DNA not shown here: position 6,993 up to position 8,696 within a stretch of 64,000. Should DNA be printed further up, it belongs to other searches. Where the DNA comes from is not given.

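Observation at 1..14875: Dimodular NRPS (C-A-T-C-A-T-R) with starter C domain and terminal reductase, coupled to MFS and RND exporters: candidate N-acyl dipeptide aldehyde / pyrazinone locus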

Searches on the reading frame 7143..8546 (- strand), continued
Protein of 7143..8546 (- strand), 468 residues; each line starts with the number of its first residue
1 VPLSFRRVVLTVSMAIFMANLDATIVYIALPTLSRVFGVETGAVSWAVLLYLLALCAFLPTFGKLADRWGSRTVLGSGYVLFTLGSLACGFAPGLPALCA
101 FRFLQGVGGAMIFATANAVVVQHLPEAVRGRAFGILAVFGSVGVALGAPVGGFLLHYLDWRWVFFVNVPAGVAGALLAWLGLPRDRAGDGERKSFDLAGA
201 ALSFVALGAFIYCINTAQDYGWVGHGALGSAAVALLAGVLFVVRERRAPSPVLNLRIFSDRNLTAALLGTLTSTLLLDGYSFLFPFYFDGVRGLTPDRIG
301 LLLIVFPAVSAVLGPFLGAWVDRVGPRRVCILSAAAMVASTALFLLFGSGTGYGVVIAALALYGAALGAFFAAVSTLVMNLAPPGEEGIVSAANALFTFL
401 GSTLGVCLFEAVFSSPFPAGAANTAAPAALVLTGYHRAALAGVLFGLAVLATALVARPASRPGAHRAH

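Call 44: search_solved_structures(query=L002:8970-9461:+, max_evalue=1, show_alignments=2)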
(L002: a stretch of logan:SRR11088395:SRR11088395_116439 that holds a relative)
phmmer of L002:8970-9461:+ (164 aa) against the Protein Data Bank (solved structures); distinct sequences matched with E-value up to 1: 70 (the best 60 are shown).
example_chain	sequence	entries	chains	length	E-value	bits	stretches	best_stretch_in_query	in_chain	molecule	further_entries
2pqq_A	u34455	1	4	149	1.4e-13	54.3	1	26-155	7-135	Putative transcriptional regulator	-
3mzh_A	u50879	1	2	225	1.2e-10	44.8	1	51-156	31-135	PROBABLE TRANSCRIPTIONAL REGULATORY PROTEIN (PROBABLY CRP/FNR-FAMILY)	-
3h3u_A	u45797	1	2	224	1.2e-10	44.8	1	51-156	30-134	PROBABLE TRANSCRIPTIONAL REGULATORY PROTEIN (PROBABLY CRP/FNR-FAMILY)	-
3d0s_A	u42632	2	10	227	1.3e-10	44.7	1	51-156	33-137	TRANSCRIPTIONAL REGULATORY PROTEIN | PROBABLE TRANSCRIPTIONAL REGULATORY PROTEIN (PROBABLY CRP/ FNR-FAMILY)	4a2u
3i54_A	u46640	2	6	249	1.6e-10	44.4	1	51-156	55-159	Transcriptional regulator, Crp/Fnr family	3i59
4cyd_A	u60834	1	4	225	3.7e-09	40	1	51-163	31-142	PROBABLE TRANSCRIPTION REGULATOR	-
4byy_A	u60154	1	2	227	3.7e-09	40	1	51-163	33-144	TRANSCRIPTIONAL REGULATOR, CRP/FNR FAMILY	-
3r6s_A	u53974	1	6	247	4.6e-09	39.7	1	51-163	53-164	transcription regulator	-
6flo_A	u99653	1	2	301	5.1e-06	29.8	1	22-108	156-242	Protein kinase A regulatory subunit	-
6h4g_A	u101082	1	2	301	1.1e-05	28.7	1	22-108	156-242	Protein kinase A regulatory subunit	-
6ftf_B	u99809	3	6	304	2.2e-05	27.7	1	22-108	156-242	Protein kinase A regulatory subunit, putative | Protein kinase A regulatory subunit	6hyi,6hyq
4z07_A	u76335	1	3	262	4.6e-05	26.7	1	22-105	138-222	cGMP-dependent protein kinase 1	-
7ssb_A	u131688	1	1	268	6.1e-05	26.3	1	22-105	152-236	cGMP-dependent protein kinase 1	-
5j3u_A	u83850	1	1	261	7.2e-05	26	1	24-117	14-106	Protein Kinase A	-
7ets_A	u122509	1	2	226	8e-05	25.9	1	50-153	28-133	Crp/Fnr family transcriptional regulator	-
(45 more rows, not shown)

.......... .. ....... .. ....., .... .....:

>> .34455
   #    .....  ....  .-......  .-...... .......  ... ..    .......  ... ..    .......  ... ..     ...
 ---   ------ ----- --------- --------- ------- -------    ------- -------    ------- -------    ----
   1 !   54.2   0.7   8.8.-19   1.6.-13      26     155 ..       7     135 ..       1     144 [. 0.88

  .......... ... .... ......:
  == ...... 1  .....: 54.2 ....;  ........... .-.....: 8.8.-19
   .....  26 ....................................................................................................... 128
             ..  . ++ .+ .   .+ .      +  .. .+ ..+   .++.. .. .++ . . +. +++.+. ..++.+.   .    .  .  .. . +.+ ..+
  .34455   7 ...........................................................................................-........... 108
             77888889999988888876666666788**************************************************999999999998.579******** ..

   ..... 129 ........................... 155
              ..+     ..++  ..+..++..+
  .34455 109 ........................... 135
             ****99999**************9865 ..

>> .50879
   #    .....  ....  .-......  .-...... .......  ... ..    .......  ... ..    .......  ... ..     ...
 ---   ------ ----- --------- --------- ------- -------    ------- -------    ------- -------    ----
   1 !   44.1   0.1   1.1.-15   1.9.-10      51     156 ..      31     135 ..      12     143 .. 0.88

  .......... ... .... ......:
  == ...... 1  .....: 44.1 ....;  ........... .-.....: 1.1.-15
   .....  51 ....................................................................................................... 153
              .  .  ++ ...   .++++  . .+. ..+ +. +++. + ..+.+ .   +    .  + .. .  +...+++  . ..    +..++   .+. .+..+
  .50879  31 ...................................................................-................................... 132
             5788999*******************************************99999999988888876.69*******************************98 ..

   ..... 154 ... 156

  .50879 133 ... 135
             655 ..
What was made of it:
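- The best solved-structure matches are CRP-family effector domains: 2PQQ at 1e-13 and M. tuberculosis Crp at 1e-10 (call 44).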

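Call 54: find_related_loci(query=A1, collection=genome_contigs, flank=10000)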
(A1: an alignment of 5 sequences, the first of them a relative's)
Query A1 (354 aa) in genome_contigs; peptide patterns used: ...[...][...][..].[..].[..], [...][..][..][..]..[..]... (x = any residue, [..] = any of these).
215 stretches matched a pattern; 176 encode a relative of the query (tblastn E <= 1e-3); the best 80 are kept; 80 distinct loci.
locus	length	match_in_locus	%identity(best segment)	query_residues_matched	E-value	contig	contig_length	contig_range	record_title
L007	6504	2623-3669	42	1-354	3e-81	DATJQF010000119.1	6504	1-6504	MAG TPA_asm: Bacteroidales bacterium isolate SMAG_U14933 k141_4066073, whole genome shotgun sequence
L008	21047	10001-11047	41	1-354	6e-81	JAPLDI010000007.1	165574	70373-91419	MAG: Bacteroidetes bacterium isolate LacPavin_0818_WC55_MAG_47_11 LacPavin_0818_WC55_scaffold_129140, whole genome shotg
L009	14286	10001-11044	43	1-354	9e-81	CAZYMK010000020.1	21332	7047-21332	MAG TPA_asm: uncultured Geobacter sp. isolate binchicken_co309_23 genome assembly, contig: NODE_1468_length_21332_cov_5.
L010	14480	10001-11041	37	1-354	9e-80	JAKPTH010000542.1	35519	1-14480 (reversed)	MAG: bacterium isolate JPNA_metabat.86 k141_1690178, whole genome shotgun sequence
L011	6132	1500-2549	38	1-354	2e-78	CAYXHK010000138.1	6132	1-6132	MAG TPA_asm: uncultured Syntrophomonadaceae bacterium isolate SRP192927_co5_682 genome assembly, contig: NODE_26623_leng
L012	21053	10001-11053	42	1-353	6e-77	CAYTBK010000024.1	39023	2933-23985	MAG TPA_asm: uncultured Acidobacteriota bacterium isolate SRP220891_co2_264 genome assembly, contig: NODE_1501_length_39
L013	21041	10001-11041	36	1-354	3e-76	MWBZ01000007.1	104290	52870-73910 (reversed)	MAG: bacterium ADurb.Bin243 isolate ADurb.Bin243 BWY32_contig000007, whole genome shotgun sequence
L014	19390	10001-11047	40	1-354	5e-76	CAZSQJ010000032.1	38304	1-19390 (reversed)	MAG TPA_asm: uncultured Bacteroidales bacterium isolate binchicken_co22_40 genome assembly, contig: NODE_1129_length_383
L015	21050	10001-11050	35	1-353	2e-75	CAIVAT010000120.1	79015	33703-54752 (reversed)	MAG: uncultured Bacteroidales bacterium isolate AM-2014_bin-2870 genome assembly, contig: bin-2870:120/195, whole genome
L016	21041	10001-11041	41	1-354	5e-75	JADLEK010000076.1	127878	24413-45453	MAG: Gammaproteobacteria bacterium isolate SJ320 c_000001800354, whole genome shotgun sequence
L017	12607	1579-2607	35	1-354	1e-74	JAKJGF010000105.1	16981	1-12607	MAG: Bacillota bacterium isolate UR.bin48 UR_contig_8725, whole genome shotgun sequence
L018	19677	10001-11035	41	1-352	1e-74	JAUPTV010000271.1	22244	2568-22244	MAG: Pseudomonadota bacterium isolate erpe_2018_sw_3hr_WHONDRS-SW48-000086_B_bin.13 scaffold_620196, whole genome shotgu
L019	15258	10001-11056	39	1-354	2e-73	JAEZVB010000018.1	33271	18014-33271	MAG: Bacillota bacterium isolate OH_PFB_106 k127_707039, whole genome shotgun sequence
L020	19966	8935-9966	39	1-351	2e-73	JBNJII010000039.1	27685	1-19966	MAG: Thermodesulfobacteriota bacterium isolate Y22_0dBSd3.bin.102 NODE_1206_length_27685_cov_7.850830, whole genome shot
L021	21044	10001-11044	39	1-354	3e-72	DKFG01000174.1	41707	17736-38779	MAG TPA_asm: Geobacter sp. UBA6802 UBA6802_contig_4028, whole genome shotgun sequence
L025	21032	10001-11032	40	1-351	3e-71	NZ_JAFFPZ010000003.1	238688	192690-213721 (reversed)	Desulforhopalus vacuolatus strain DSM 9700 NODE_3_length_238688_cov_29.8495, whole genome shotgun sequence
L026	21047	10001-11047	39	1-354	2e-71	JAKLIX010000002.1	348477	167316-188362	MAG: Bacteroidetes bacterium isolate RA.bin97 RA.bin97_2, whole genome shotgun sequence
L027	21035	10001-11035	39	1-351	7e-71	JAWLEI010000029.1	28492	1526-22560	MAG: Desulfovermiculus sp. isolate 20BLK6-1.bin.57 NODE_1400_length_28492_cov_15.395450, whole genome shotgun sequence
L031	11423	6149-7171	32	1-354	7e-68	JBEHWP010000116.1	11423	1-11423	MAG: Vulcanimicrobiota bacterium isolate ER1 k141_569838_length_11423_cov_6.0000, whole genome shotgun sequence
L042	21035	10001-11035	34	1-353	3e-60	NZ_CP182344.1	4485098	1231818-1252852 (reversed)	MAG: Maridesulfovibrio sp. isolate LRMN2-isolate chromosome, complete genome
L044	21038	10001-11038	37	1-353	9e-64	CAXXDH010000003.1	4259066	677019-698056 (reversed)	MAG: Desulfovibrionaceae bacterium isolate 908e55cc-3562-4718-80e3-675b26bf5ef5 genome assembly, contig: contig_3, whole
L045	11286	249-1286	34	1-351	5e-59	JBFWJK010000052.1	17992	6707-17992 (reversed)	MAG: Desulfobacteraceae bacterium isolate CA_2019_NHSR_17 NODE_6860_length_17992_cov_5.253624_NHSR, whole genome shotgun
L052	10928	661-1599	30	1-322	5e-48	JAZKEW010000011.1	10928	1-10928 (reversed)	MAG: Bdellovibrionota bacterium isolate DC_HB_02_SPN181219-bin052_1 DCHB02SPN_B052_1_000000000011, whole genome shotgun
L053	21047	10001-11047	34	1-354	2e-62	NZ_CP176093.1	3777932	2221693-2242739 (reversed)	Methanospirillum lacunae strain Ki8-1 chromosome, complete genome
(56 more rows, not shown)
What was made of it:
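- Tried and rejected: The degenerate-pattern genome scan was what revealed the family (call 54).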

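Call 59: search_protein_families(library=pfam, proteins=[L045:3007-4779:+, L044:12861-14234:+, L026:1734-3146:+, L052:2503-4440:+, L013:14846-15553:-, L042:19607-20662:+, L015:2759-3097:+, L027:412-1407:-, L053:1896-2495:-, L031:7611-8090:+], max_evalue=0.001)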
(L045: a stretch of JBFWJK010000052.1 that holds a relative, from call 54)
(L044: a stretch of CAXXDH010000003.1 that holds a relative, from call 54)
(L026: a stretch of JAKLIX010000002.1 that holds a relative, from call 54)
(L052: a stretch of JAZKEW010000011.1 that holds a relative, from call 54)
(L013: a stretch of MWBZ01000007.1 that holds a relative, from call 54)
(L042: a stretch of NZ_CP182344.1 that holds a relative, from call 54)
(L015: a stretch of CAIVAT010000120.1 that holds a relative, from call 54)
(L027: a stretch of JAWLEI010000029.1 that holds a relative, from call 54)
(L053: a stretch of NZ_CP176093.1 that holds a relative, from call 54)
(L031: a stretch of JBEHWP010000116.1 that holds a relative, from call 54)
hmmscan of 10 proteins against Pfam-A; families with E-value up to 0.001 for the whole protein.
L045:3007-4779:+ (591 aa): 2 families
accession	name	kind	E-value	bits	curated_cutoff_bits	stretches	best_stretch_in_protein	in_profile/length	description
PF01554.23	MatE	-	1.7e-23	83.5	24.9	2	30-189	1-159/161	MatE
PF13581.12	HATPase_c_2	-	4e-08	33.7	27.4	1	480-579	9-115/127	Histidine kinase-like ATPase domain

L044:12861-14234:+ (458 aa): 1 family
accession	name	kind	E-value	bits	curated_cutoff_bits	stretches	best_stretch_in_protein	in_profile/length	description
PF00501.34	AMP-binding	-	0.0001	21.7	29.9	0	202-283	248-331/384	AMP-binding enzyme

L026:1734-3146:+ (471 aa): 3 families
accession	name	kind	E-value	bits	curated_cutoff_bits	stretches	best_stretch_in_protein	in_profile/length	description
PF07690.21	MFS_1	-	8.4e-53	179.9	33.4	1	16-409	1-346/347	Major Facilitator Superfamily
PF12832.13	MFS_1_like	-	1.6e-08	34.5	25.2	1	13-169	214-372/373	MFS_1 like family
PF13347.12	MFS_2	-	8.1e-05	21.8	27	1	274-460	6-420/427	MFS/sugar transport protein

L052:2503-4440:+ (646 aa): 2 families
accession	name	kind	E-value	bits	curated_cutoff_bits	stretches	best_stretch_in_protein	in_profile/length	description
PF07228.17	SpoIIE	-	3.2e-30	106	25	1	448-643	4-189/192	Stage II sporulation protein E (SpoIIE)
PF22673.2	MCP-like_PDC_1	-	0.00049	20.9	27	1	92-197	6-108/113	Methyl-accepting chemotaxis protein-like, first PDC sensor domain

L013:14846-15553:- (236 aa): 2 families
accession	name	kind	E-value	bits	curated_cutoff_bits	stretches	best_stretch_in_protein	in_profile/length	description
PF22624.1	AASDHPPT_N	-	4.6e-15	56.1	27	1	20-99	12-96/100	4'-phosphopantetheinyl transferase, N-terminal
PF01648.25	ACPS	-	3.5e-11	43.6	25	1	105-206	2-111/111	4'-phosphopantetheinyl transferase superfamily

L042:19607-20662:+ (352 aa): 4 families
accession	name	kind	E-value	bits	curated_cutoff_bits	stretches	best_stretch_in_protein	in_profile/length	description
PF00005.33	ABC_tran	-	1.5e-23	84.3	25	1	68-225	2-137/137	ABC transporter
PF08352.17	oligo_HPY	-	2e-11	44.6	27.1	1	277-335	2-65/65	Oligopeptide/dipeptide transporter, C-terminal region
PF13304.12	AAA_21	-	3e-07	31.2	27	1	190-256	231-299/304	AAA domain, putative AbiEii toxin, Type IV TA system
PF13401.12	AAA_22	-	9.5e-05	23.2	27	1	81-251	9-119/130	AAA domain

L015:2759-3097:+ (113 aa): 2 families
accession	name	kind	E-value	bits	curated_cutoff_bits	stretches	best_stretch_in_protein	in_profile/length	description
PF01740.26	STAS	-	9.5e-20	70.8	22.6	1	3-105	2-105/106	STAS domain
PF13466.11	STAS_2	-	5.3e-12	46.2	29.2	1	14-94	1-80/80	STAS domain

L027:412-1407:- (332 aa): 2 families
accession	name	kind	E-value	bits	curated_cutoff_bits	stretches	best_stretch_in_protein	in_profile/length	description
PF09084.16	NMT1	-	1e-40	140.4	20.5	1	46-254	2-216/216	NMT1/THI5 like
PF13379.11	NMT1_2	-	0.00018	21.9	24.7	0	50-138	20-103/252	NMT1-like family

L053:1896-2495:- (200 aa): 0 families

L031:7611-8090:+ (160 aa): 0 families

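Call 75: search_protein_families(library=ncbifam, proteins=[L002:1608-9461:+, window:7143-8540:-, L025:11058-12809:+, L025:12849-14240:+], max_evalue=0.00001)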
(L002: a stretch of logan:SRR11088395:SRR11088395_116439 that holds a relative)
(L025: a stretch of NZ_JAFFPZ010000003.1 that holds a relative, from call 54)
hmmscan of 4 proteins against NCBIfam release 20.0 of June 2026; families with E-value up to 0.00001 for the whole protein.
L002:1608-9461:+ (2618 aa): 108 families (the best 25 are shown)
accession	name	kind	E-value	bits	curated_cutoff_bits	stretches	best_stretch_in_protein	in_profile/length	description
NF047350.1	aureusi_NRPS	equivalog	0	1267.9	2500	1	287-2380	250-2296/2373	aureusimine non-ribosomal peptide synthetase AusA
NF004282.0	PRK05691.1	subfamily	0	1257.1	4090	2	978-2048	613-1711/4334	non-ribosomal peptide synthase/polyketide synthase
NF038078.1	NRPS_MxcG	equivalog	7.2e-291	968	2300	2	1037-2379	4-1349/1442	myxochelin non-ribosomal peptide synthetase MxcG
NF041803.1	NRPS_SolG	exception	8.2e-278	924.4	2200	2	1078-2045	152-1158/1163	solanimycin non-ribosomal peptide synthetase SolG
TIGR01733.1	AA-adenyl-dom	subfamily_domain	2.3e-252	836.9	317.4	2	1509-1895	1-409/409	amino acid adenylation domain-containing protein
NF007605.2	PRK10252.1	equivalog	3.1e-247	823.4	2400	2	1039-2058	5-1059/1292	enterobactin non-ribosomal peptide synthetase EntF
TIGR03443.1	alpha_am_amid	equivalog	1.3e-170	569.5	1030.1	6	1922-2358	786-1235/1390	L-aminoadipate-semialdehyde dehydrogenase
NF003417.0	PRK04813.1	subfamily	1e-160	535.6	476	2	461-932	7-499/505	D-alanine--poly(phosphoribitol) ligase subunit DltA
TIGR01734.1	D-ala-DACP-lig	equivalog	4.4e-157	523.7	559.85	2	1487-1960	5-500/504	D-alanine--poly(phosphoribitol) ligase subunit DltA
TIGR03098.1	ligase_PEP_1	hypoth_equivalog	3e-117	392.2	592.35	3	1483-1958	1-514/517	acyl-CoA ligase (AMP-forming), exosortase A system-associated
NF004837.0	PRK06187.1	subfamily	1.4e-96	323.9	476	4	594-932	167-518/531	long-chain-fatty-acid--CoA ligase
NF005858.0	PRK07787.1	subfamily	1.2e-76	258.1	575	2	1483-1959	2-469/471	acyl-CoA synthetase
NF004822.0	PRK06178.1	equivalog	2e-73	247.9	782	4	1615-1959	206-564/571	acyl-CoA synthetase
NF005863.0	PRK07798.1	subfamily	8.7e-72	242.4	543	4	1750-1956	321-525/540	acyl-CoA synthetase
NF004814.0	PRK06164.1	equivalog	7.8e-71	239.2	677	4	1618-1951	177-516/540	acyl-CoA synthetase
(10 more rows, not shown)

window:7143-8540:- (466 aa): 58 families (the best 25 are shown)
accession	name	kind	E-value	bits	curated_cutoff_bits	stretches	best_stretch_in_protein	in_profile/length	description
TIGR00711.1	efflux_EmrB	subfamily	1e-66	225.7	230.2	1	7-410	4-407/485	DHA2 family efflux MFS transporter permease subunit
NF007799.0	PRK10504.1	subfamily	1.9e-42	145.7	426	1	6-396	11-395/471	multidrug transporter subunit MdtD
NF011571.1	PRK14995.1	subfamily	1.8e-39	135.9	701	1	5-417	5-417/493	SmvA family efflux MFS transporter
NF040895.2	MFS_effux_SdrM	equivalog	2.3e-39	135.8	550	1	6-414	7-407/441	multidrug efflux MFS transporter SdrM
NF000089.1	qac_MFS_AB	exception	2.5e-36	125.5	900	1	6-410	22-424/514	QacA/B family quaternary ammonium compound efflux MFS transporter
NF000391.1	EmrB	exception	2.6e-36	125.4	925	1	7-405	13-412/501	multidrug efflux MFS transporter permease subunit EmrB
NF000025.1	MFS_efflux_tcmA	exception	5.7e-35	121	999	1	7-417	28-437/538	tetracenomycin C efflux MFS transporter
NF012180.1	tet_MFS_43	exception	7.8e-34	117.5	999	1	8-408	24-424/484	tetracycline efflux MFS transporter Tet(43)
NF033896.2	MFS_LfrA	equivalog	2.2e-31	109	825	1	11-452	26-460/504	efflux MFS transporter LfrA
NF000009.1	tet_MFS_Tcr3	exception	2.9e-27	95.4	1000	1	10-429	36-459/512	tetracycline efflux MFS transporter Tcr3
NF040856.1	FexB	exception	1.4e-26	93.4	950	1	10-414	19-423/469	chloramphenicol/florfenicol efflux MFS transporter FexB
NF012169.0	qepA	equivalog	9.1e-26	90.5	1075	1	10-416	26-427/511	fluoroquinolone efflux MFS transporter QepA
NF000031.1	MFS_efflux_LmrA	exception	1.5e-25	89.9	850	1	11-443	35-466/484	lincomycin efflux MFS transporter Lmr(A)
NF000218.1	FexA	exception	3.4e-24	85.3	900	1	3-376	19-399/475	chloramphenicol/florfenicol efflux MFS transporter FexA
NF000095.1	tet_MFS_OtrB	exception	1.2e-23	83.5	999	1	10-412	31-439/563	oxytetracycline resistance efflux MFS transporter OtrB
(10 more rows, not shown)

L025:11058-12809:+ (584 aa): 6 families
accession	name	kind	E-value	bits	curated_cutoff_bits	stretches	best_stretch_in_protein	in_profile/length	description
NF007130.1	PRK09575.1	equivalog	1.7e-43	149.5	445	1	17-439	6-425/435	MATE family efflux transporter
TIGR00797.1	matE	subfamily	1.1e-33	116.8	147.4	1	25-423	1-396/396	MATE family efflux transporter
NF000217.1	MATE_multi_FepA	equivalog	9.1e-30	104.1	900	1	18-442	16-435/443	multidrug efflux MATE transporter FepA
NF000131.1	MATE_multi_MepA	equivalog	1.7e-12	47.4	850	1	25-437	24-430/451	multidrug efflux MATE transporter MepA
NF041801.1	MATE_SolL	equivalog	9.4e-08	31.3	780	1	22-439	25-444/458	solanimycin export family MATE transporter SolL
NF045578.1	export_MbnM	equivalog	3.7e-07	29.5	285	1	19-233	2-213/410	methanobactin export MATE transporter MbnM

L025:12849-14240:+ (464 aa): 8 families
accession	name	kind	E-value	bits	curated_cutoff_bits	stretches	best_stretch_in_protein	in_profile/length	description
TIGR02304.1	aden_form_hyp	equivalog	3e-31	108.8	251.9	1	201-440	174-405/430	F390 synthetase-related protein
NF045666.1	DVU1553_fam_AMP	equivalog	1.8e-30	106.2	300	1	18-354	13-325/331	DVU_1553 family AMP-dependent CoA ligase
NF041878.1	paak_haloarch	equivalog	4.6e-19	68.3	700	1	206-431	164-395/427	phenylacetate--CoA ligase PaaK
NF041217.1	BagE_FevW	exception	1.1e-16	60.8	800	1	245-378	198-331/424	bagremycin/ferroverdin synthetase BagE/FevW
NF053551.1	FlxY_rubin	equivalog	1.3e-16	60.4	520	1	210-427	164-389/424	flexirubin biosynthesis putative acyl-CoA ligase FlxY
TIGR02155.1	PA_CoA_ligase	equivalog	2.1e-14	52.9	646.3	1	22-400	2-354/422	phenylacetate--CoA ligase PaaK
TIGR03335.1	F390_ftsA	equivalog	3.3e-07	29.4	458.7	0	244-407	209-379/445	coenzyme F390 synthetase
NF041596.1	fum_diaprop_lig_DdaG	equivalog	7.7e-07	28.4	700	1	109-289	56-220/390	fumarate--(S)-2,3-diaminopropanoate ligase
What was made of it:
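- On AusA equivalog (NF047350): 1268 bits (call 75).
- On DHA2 (EmrB/QacA) MFS efflux: 225.7 bits against 230.2 (call 75).
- The closest curated model is AusA, a pyrazinone synthetase (NF047350, call 75).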
